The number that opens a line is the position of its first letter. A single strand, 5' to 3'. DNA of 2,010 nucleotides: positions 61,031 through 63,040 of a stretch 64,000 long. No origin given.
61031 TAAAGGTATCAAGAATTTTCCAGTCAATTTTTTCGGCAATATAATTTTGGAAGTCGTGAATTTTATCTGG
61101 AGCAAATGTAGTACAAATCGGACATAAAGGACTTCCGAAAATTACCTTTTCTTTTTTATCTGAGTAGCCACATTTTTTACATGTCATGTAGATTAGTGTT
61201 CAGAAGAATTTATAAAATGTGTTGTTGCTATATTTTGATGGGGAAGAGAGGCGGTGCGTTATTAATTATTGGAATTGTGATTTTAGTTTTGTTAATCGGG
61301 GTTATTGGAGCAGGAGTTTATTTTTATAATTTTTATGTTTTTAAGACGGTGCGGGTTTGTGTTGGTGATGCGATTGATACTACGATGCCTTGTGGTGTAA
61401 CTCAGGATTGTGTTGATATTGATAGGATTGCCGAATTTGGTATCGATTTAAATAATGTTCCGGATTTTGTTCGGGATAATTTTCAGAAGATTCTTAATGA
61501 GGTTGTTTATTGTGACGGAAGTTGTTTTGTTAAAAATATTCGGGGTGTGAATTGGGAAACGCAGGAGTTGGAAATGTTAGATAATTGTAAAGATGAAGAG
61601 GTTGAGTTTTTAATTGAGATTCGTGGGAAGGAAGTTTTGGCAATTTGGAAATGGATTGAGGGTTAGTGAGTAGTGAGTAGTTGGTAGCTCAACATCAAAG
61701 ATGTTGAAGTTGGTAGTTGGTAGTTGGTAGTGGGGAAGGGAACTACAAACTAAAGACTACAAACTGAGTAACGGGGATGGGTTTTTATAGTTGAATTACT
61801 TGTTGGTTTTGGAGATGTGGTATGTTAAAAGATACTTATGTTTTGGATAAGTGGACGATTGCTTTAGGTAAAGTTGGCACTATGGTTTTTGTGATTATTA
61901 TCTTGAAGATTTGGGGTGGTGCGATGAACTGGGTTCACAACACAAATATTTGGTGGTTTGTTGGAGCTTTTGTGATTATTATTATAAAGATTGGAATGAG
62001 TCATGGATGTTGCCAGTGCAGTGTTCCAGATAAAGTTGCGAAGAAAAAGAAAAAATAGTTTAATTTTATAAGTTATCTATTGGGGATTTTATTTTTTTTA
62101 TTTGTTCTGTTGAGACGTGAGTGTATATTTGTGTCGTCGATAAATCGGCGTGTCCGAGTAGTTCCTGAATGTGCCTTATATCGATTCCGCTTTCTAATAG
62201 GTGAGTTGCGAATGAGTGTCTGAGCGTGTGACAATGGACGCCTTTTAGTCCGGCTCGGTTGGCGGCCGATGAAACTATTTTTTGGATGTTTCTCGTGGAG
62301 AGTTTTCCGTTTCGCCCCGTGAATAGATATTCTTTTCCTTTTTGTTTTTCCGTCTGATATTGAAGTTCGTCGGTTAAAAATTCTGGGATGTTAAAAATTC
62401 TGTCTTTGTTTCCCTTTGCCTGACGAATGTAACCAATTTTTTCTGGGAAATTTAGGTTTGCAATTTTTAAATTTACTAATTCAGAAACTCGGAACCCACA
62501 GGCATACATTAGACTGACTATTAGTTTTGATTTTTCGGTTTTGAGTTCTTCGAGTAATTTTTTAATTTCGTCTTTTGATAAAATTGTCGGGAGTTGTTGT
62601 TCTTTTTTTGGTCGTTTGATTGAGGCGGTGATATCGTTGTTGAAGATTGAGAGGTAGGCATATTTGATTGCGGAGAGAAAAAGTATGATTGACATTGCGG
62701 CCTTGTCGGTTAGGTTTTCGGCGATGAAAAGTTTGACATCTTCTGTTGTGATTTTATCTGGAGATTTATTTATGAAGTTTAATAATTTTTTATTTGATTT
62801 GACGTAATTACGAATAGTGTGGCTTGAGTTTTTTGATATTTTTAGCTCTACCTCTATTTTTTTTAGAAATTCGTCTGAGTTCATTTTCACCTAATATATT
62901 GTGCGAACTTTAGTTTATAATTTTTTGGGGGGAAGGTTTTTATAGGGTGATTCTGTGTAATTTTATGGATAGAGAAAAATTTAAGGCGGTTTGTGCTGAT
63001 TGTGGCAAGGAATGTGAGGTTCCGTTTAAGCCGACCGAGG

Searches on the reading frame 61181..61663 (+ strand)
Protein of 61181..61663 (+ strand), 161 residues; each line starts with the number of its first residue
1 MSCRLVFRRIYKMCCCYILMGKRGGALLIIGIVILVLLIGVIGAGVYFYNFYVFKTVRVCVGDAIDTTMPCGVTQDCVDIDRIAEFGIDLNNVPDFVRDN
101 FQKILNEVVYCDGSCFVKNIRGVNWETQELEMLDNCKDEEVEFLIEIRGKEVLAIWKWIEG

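Call 25: find_encoding_contigs(protein=window:61181-61663:+, flank=10000, max_places=2)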
Protein window:61181-61663:+ (161 aa): no gene with exactly this product is on record in the collection.

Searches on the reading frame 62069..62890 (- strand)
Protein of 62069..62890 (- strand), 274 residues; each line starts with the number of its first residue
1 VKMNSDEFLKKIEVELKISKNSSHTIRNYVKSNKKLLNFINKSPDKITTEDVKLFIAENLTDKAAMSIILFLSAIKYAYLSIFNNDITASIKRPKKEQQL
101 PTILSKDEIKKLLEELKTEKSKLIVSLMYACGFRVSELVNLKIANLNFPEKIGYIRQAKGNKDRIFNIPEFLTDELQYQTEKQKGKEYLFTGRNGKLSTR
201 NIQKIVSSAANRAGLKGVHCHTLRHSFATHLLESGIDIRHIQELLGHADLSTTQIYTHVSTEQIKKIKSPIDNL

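Call 49: find_encoding_contigs(protein=window:62069-62890:-, flank=10000, max_places=1)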
Protein seq(274 aa) (274 aa): no gene with exactly this product is on record in the collection.
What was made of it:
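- Tried and rejected: Two look-ups failed because the exact product was not on record (calls 25, 49).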
